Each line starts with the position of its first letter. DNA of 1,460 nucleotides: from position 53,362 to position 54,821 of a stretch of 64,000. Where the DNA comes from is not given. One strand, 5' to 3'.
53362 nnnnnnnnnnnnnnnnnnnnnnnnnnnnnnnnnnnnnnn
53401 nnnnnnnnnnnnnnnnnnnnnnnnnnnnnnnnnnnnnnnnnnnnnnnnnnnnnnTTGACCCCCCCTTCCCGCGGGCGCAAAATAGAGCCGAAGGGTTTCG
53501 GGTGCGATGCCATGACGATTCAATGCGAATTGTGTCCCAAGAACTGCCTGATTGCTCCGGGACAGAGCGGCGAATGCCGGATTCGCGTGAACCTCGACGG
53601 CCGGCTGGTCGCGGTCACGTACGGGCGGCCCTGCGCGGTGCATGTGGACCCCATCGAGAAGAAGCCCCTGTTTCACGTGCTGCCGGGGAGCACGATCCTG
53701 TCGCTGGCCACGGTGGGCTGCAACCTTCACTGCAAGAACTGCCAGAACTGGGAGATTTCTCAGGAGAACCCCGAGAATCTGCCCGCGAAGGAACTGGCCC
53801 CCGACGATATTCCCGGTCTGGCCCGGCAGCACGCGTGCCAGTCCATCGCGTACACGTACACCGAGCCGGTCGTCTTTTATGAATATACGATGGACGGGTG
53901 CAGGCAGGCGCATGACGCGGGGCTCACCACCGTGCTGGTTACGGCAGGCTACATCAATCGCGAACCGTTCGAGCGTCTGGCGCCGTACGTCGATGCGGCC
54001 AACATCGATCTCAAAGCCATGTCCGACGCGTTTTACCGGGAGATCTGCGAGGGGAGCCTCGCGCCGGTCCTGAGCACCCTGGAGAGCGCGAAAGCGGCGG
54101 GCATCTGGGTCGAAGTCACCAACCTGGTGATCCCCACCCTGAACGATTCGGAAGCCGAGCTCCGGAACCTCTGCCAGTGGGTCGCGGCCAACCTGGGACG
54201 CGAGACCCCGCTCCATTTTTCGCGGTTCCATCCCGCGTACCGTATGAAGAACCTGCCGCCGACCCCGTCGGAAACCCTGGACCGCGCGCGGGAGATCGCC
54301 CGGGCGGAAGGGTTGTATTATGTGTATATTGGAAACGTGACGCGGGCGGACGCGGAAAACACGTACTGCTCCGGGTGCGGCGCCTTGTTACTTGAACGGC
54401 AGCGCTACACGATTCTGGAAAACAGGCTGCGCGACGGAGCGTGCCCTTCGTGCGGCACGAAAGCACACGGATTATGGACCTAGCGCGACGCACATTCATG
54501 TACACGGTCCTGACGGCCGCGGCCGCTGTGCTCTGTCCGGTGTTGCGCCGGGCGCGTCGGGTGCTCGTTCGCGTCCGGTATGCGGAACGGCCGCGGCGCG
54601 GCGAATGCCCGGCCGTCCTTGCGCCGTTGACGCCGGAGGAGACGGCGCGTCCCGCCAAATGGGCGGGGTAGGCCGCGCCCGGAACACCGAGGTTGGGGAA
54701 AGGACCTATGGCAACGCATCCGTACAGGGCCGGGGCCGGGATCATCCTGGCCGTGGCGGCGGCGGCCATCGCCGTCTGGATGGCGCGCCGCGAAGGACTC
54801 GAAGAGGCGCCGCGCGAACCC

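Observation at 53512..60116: AmmeMemoRadiSam trio extended into a 6.6-kb operon with a flavin/Fe-S transmembrane electron-transfer fusion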

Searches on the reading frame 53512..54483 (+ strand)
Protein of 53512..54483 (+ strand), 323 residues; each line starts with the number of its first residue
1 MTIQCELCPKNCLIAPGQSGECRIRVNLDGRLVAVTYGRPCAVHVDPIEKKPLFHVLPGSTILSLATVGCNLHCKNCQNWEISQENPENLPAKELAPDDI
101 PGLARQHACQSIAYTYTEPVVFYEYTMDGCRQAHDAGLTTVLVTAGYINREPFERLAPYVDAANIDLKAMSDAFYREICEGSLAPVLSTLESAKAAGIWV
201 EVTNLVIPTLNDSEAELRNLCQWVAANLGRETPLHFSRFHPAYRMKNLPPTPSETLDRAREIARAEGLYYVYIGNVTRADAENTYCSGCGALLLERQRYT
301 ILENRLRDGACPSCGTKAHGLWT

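Call 3: search_protein_families(library=pfam, proteins=[window:53512-54483:+], max_evalue=0.01)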
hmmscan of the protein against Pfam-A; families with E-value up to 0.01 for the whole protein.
window:53512-54483:+ (323 aa): 2 families
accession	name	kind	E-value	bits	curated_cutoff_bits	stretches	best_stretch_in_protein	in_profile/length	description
PF04055.27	Radical_SAM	-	4.3e-17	63.2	29.5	1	67-217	4-162/166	Radical SAM superfamily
PF13353.11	Fer4_12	-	0.00097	19.9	22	1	64-151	9-96/137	4Fe-4S single cluster domain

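Call 4: search_protein_families(library=ncbifam, proteins=[window:53512-54483:+], max_evalue=0.01)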
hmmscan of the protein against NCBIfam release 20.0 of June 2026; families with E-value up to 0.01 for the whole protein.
window:53512-54483:+ (323 aa): 19 families
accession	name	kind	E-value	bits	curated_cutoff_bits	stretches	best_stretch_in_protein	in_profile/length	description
TIGR04337.1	AmmeMemoSam_rS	hypoth_equivalog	1.2e-119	399.3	220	1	3-322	12-333/349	AmmeMemoRadiSam system radical SAM enzyme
TIGR02494.1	PFLE_PFLC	subfamily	1.8e-16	60.3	174.35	1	118-242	133-257/293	glycyl-radical enzyme activating protein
TIGR04041.1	activase_YjjW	hypoth_equivalog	2.8e-14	53.2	250.2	1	125-245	125-244/276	YjjW family glycine radical enzyme activase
TIGR02493.1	PFLA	equivalog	9.3e-13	48.1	231.75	1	67-225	22-184/235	pyruvate formate-lyase-activating protein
NF048010.1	SfplDhtActHpsHDes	equivalog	6.2e-12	44.9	430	1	117-227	140-252/298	(2S)-3-sulfopropanediol dehydratase activating enzyme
TIGR02495.1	NrdG2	equivalog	3.2e-10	39.6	131.15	1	65-227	21-183/193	anaerobic ribonucleoside-triphosphate reductase activating protein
NF043069.1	T4HPD_activ_SAM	equivalog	1.2e-09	38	425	1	114-226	129-241/299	trans-4-hydroxy-L-proline dehydratase activase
TIGR04003.1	rSAM_BssD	equivalog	1.9e-09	37.1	496.45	1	115-227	134-247/314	[benzylsuccinate synthase]-activating enzyme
NF033717.2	HPDL_rSAM_activ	equivalog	1.1e-07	31.4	420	1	112-227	134-251/311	4-hydroxyphenylacetate decarboxylase activase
TIGR04395.1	cutC_activ_rSAM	equivalog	1.1e-07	31.4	360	1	127-225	148-246/309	choline TMA-lyase-activating enzyme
NF033719.1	ind_deCO2_activ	equivalog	1.3e-06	28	425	1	115-227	136-248/302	indoleacetate decarboxylase activase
TIGR02666.1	moaA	equivalog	1.8e-06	27.2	284.05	1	68-224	18-180/336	GTP 3',8-cyclase MoaA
NF048008.1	SfplDhtActHpfHKleb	equivalog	3.5e-06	26.5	500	1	116-229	134-247/308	(2S)-3-sulfopropanediol dehydratase activating enzyme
NF008356.0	PRK11145.1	equivalog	1.2e-05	24.7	375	1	68-225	28-189/246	pyruvate formate lyase 1-activating protein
TIGR02668.1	moaA_archaeal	equivalog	2.6e-05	23.4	325.25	1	67-245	17-192/303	GTP 3',8-cyclase MoaA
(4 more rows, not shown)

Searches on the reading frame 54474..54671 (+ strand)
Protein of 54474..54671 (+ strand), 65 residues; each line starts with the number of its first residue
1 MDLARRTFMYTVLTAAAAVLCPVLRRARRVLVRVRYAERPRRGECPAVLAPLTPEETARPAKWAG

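Call 3: search_protein_families(library=pfam, proteins=[window:54474-54671:+], max_evalue=0.01)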
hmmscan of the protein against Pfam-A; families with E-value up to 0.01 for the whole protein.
window:54474-54671:+ (65 aa): 0 families

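Call 4: search_protein_families(library=ncbifam, proteins=[window:54474-54671:+], max_evalue=0.01)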
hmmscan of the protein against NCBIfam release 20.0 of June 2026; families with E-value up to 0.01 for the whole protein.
window:54474-54671:+ (65 aa): 0 families

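Call 30: search_protein_families(library=ncbifam, proteins=[window:54474-54668:+], max_evalue=10)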
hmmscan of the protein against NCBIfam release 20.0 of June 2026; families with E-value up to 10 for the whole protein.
seq(65 aa): 0 families

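Call 31: search_protein_families(library=pfam, proteins=[window:54474-54668:+], max_evalue=10)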
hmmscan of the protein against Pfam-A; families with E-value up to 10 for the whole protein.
seq(65 aa): 1 family
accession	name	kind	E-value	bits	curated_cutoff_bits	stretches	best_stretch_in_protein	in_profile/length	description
PF24984.1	HEAT_EF3_GNC1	-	0.066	14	27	1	3-27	2-26/91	Elongation factor 3/GNC1 HEAT repeat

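Call 45: find_homologous_proteins(query=A2, max_evalue=0.001)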
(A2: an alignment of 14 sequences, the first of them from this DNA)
Query A2 (14 sequences) (65 aa, profile of the alignment): 568 proteins with E <= 0.001 among 1814 candidates; the best 120 are listed.
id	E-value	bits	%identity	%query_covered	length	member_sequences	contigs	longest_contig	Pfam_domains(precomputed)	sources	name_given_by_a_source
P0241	2.7e-26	109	-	-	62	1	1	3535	-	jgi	jgi:hypothetical protein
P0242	3.2e-26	109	-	-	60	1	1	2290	-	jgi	jgi:hypothetical protein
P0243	3.6e-26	109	-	-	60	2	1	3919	-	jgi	jgi:hypothetical protein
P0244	5.3e-26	108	-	-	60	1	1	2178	-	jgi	jgi:hypothetical protein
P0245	1.0e-25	108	-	-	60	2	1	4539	-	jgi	jgi:hypothetical protein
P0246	1.0e-25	108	-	-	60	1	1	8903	-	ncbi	ncbi:MAG: hypothetical protein ACYSTG_03920 [Planctomycetota bacterium]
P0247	1.1e-25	108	-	-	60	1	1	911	-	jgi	-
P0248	1.4e-25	107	-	-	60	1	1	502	-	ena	-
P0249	1.4e-25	107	-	-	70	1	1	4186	-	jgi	jgi:hypothetical protein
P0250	1.6e-25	107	-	-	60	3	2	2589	-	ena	-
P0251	1.6e-25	107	-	-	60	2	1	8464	-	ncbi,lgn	ncbi:MAG: hypothetical protein WAK60_07225 [Sedimentisphaerales bacterium]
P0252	1.7e-25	107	-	-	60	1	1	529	-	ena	-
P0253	1.8e-25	107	-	-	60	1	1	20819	-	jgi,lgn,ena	-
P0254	2.0e-25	107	32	97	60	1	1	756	-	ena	-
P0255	2.4e-25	106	-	-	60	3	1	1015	-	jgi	jgi:hypothetical protein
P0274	8.2e-25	105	27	97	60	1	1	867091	-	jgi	jgi:hypothetical protein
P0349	1.6e-23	101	-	-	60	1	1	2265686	-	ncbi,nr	ncbi:MAG: hypothetical protein JSV82_00305 [Planctomycetota bacterium]|nr:MAG: hypothetical protein 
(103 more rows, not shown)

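Call 46: find_encoding_contigs(protein=P0349, flank=9000, max_places=2)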
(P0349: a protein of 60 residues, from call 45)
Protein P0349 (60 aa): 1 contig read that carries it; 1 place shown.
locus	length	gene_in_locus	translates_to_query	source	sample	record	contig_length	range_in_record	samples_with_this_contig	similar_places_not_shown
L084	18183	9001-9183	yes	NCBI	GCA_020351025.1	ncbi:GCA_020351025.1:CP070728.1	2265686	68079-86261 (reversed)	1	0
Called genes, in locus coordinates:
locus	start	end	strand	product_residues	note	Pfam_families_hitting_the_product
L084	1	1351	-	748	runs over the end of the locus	-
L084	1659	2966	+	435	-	PF00202:Aminotran_3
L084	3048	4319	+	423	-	-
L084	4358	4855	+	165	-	-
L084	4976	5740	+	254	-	-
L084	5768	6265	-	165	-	PF06172:Cupin_5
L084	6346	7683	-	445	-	PF14559:TPR_19 (faint)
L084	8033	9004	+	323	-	PF04055:Radical_SAM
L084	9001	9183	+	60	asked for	-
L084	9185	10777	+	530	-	PF01875:Memo, PF01871:AMMECR1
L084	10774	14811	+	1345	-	PF01564:Spermine_synth, PF04205:FMN_bind, PF12801:Fer4_5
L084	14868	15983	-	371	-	PF14238:DUF4340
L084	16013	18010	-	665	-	PF23357:DUF7088, PF09822:ABC_transp_aux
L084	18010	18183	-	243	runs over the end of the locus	PF12679:ABC2_membrane_2 (weak), PF12730:ABC2_membrane_4 (weak), PF13346:ABC2_membrane_5 (weak), PF12698:ABC2_membrane_3 (weak)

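Call 47: find_encoding_contigs(protein=P0274, flank=9000, max_places=2)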
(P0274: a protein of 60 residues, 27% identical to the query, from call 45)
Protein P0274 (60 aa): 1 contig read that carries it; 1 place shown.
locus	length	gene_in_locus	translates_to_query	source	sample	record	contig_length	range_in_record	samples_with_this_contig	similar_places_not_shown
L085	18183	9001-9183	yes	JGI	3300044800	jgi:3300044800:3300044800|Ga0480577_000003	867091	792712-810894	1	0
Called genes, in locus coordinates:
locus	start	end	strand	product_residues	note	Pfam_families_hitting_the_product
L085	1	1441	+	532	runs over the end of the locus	PF13231:PMT_2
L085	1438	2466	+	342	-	PF02424:ApbE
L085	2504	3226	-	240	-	PF00535:Glycos_transf_2, PF13641:Glyco_tranf_2_3 (weak)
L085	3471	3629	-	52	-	-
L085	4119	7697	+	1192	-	-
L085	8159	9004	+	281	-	PF04055:Radical_SAM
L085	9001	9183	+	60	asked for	-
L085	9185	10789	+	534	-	PF01875:Memo, PF01871:AMMECR1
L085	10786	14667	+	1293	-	PF01564:Spermine_synth, PF04205:FMN_bind, PF12801:Fer4_5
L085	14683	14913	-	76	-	PF11146:DUF2905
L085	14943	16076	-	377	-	-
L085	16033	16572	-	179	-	PF01258:zf-dskA_traR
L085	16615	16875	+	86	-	-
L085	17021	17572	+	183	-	PF01862:PvlArgDC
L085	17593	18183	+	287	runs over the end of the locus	PF00491:Arginase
